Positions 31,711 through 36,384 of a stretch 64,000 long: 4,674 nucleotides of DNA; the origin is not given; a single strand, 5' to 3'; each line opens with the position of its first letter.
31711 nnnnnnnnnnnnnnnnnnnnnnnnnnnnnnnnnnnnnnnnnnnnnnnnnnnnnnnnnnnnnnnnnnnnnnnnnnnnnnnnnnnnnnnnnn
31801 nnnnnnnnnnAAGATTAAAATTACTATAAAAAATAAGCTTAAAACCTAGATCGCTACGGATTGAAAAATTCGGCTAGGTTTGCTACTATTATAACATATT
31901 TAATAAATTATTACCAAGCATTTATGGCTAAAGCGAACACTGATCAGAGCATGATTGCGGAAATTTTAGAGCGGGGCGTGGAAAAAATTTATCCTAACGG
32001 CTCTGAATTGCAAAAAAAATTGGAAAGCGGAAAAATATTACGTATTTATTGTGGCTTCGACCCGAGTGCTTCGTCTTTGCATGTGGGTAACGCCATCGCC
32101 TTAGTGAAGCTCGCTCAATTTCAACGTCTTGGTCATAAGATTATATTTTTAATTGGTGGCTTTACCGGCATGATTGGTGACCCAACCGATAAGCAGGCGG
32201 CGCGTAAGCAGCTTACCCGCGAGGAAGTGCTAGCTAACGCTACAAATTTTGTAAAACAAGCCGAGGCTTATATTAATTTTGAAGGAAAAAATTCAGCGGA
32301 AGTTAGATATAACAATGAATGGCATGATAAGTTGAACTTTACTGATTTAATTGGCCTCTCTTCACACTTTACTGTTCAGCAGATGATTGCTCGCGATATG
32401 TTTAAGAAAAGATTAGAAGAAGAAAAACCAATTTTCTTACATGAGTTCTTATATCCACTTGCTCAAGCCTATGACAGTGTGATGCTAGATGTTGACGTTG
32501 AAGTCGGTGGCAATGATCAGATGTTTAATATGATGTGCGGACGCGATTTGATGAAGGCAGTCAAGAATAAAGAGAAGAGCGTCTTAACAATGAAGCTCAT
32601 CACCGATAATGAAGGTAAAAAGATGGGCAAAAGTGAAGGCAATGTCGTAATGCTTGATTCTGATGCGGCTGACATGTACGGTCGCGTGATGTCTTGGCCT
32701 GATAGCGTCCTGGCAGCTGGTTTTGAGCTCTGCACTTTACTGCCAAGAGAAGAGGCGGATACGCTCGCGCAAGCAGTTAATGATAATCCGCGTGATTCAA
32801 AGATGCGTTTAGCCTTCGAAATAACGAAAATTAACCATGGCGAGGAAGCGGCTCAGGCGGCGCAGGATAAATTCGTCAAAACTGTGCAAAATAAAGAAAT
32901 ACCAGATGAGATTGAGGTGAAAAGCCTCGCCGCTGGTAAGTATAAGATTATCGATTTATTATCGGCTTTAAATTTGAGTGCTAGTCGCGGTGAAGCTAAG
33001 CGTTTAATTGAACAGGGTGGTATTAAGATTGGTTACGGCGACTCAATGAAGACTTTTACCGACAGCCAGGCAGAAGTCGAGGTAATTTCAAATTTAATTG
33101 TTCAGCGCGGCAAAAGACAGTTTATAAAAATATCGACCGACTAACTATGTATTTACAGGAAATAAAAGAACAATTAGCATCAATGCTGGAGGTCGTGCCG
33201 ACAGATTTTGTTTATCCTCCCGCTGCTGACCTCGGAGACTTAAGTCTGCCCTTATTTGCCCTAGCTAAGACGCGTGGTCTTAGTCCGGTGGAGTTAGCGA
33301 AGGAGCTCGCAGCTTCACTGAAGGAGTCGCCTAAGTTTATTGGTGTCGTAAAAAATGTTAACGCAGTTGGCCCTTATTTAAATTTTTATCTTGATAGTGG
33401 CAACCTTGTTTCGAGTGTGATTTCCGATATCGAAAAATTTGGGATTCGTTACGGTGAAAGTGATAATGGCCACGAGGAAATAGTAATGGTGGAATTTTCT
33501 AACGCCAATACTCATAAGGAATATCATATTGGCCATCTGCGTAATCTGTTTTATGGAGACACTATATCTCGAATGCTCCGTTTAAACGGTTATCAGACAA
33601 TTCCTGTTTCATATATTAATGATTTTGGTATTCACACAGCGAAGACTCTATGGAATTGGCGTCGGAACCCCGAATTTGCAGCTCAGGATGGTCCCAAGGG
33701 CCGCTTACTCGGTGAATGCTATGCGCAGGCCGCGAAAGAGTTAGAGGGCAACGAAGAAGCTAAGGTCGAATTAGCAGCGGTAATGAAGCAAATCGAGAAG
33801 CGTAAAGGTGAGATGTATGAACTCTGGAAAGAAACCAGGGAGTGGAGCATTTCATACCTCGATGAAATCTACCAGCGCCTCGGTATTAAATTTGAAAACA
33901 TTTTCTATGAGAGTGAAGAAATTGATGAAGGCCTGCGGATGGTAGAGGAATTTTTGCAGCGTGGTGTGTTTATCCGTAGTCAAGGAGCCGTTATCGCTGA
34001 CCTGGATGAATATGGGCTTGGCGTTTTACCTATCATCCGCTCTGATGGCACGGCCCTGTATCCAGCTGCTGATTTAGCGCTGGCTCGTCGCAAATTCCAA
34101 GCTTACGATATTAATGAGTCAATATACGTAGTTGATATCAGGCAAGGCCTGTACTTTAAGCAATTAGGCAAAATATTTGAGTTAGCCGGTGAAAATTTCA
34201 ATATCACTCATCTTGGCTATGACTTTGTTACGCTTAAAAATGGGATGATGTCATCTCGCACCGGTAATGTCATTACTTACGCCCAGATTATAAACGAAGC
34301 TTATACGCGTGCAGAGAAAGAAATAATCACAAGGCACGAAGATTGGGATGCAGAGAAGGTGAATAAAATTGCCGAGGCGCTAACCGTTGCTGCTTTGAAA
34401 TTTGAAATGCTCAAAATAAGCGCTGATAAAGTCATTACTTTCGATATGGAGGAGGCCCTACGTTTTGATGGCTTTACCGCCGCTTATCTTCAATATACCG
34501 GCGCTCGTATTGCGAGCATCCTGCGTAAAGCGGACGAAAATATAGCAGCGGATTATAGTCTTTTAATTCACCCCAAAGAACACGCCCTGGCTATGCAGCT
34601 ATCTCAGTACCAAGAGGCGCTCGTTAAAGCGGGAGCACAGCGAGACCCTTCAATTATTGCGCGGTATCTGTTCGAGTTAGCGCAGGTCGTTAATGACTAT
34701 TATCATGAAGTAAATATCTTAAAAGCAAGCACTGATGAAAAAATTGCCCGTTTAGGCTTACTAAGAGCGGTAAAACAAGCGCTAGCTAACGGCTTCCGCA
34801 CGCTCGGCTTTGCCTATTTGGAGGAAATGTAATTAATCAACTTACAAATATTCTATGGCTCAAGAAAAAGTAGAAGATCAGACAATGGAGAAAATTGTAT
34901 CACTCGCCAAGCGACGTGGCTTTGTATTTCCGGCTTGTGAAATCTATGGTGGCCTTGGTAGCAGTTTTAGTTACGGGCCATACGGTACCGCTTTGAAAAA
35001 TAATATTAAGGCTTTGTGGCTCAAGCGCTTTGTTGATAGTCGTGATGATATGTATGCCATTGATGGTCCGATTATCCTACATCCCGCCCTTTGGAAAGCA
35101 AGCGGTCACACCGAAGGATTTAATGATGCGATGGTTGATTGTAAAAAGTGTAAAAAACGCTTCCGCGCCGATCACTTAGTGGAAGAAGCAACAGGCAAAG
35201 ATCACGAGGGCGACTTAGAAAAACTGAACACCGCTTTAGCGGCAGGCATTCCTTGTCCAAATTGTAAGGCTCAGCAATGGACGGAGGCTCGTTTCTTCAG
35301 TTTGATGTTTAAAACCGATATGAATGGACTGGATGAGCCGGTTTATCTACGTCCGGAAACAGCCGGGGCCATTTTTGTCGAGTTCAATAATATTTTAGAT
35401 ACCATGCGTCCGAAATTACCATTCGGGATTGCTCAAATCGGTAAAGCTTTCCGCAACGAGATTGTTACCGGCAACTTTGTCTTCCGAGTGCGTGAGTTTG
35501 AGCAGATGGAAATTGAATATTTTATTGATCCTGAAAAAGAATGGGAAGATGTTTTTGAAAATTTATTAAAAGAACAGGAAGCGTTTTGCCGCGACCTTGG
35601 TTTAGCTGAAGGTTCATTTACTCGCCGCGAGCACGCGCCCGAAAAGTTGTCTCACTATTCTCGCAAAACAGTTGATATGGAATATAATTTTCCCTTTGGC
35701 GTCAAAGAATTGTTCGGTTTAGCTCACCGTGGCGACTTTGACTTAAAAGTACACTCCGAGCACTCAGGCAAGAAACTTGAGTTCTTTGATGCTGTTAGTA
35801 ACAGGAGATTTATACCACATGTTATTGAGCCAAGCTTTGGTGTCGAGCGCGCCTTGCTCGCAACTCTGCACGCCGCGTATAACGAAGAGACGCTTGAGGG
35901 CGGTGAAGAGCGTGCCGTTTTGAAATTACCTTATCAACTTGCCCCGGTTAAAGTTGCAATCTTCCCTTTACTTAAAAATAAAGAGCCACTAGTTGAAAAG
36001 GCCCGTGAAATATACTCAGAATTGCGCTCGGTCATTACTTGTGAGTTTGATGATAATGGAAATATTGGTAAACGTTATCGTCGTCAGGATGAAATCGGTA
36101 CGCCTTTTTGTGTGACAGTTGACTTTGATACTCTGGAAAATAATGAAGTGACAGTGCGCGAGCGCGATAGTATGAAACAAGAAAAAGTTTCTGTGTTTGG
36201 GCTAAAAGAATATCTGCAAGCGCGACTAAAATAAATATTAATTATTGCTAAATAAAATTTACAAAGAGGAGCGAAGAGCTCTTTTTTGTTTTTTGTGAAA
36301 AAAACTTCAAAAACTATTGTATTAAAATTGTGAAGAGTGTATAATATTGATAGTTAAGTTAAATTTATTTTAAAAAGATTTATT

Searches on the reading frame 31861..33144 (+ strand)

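Call 11: search_protein_families(library=pfam, proteins=[window:31861-33144:+], max_evalue=0.001)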
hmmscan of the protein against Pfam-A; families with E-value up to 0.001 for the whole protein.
window:31861-33144:+ (427 aa): 3 families
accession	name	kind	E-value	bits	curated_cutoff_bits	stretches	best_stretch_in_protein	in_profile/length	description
PF00579.31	tRNA-synt_1b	-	1.7e-70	238.1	21.1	1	59-342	5-291/292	tRNA synthetases class I (W and Y)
PF22421.1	SYY_C-terminal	-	7.5e-05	23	27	1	351-422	9-81/83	Tyrosine--tRNA ligase SYY-like C-terminal domain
PF00133.28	tRNA-synt_1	-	0.00047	19.5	22.7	1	211-264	329-385/414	tRNA synthetases class I (I, L, M and V)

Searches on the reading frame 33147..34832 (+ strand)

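Call 11: search_protein_families(library=pfam, proteins=[window:33147-34832:+], max_evalue=0.001)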
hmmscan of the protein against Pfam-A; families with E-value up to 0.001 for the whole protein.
window:33147-34832:+ (561 aa): 4 families
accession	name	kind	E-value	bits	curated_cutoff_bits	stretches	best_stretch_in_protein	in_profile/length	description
PF00750.26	tRNA-synt_1d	-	8.1e-42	143.9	23.3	1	105-423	14-338/349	tRNA synthetases class I (R), catalytic domain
PF05746.21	DALR_1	-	8.9e-30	103.6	22.3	1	448-561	1-117/117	DALR anticodon binding domain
PF03485.21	Arg_tRNA_synt_N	-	2.1e-10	41.5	21.5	1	4-82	5-85/85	Arginyl tRNA synthetase N terminal domain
PF01406.26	tRNA-synt_1e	-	0.00031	20.6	27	0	122-282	19-129/301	tRNA synthetases class I (C) catalytic domain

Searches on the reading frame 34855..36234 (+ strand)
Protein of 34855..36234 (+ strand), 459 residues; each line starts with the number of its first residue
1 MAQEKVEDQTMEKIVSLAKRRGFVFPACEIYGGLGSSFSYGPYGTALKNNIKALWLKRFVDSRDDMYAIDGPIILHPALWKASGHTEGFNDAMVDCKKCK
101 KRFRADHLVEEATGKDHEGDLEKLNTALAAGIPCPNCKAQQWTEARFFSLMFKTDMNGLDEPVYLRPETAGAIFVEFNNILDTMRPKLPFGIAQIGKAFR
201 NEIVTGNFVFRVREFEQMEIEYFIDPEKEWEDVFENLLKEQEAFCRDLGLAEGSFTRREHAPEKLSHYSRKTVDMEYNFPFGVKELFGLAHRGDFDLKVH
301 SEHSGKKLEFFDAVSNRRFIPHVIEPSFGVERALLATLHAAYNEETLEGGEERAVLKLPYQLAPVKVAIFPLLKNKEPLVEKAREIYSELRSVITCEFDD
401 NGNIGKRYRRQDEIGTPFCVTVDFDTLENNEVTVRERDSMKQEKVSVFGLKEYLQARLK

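Call 11: search_protein_families(library=pfam, proteins=[window:34855-36234:+], max_evalue=0.001)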
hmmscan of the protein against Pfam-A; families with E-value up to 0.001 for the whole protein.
window:34855-36234:+ (459 aa): 2 families
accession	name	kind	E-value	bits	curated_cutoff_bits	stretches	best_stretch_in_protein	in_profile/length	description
PF03129.25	HGTP_anticodon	-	3e-23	82.2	21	1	366-456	1-93/94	Anticodon binding domain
PF00587.30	tRNA-synt_2b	-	7.7e-12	46.1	29.3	1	160-338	8-176/179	tRNA synthetase class II core domain (G, H, P, S and T)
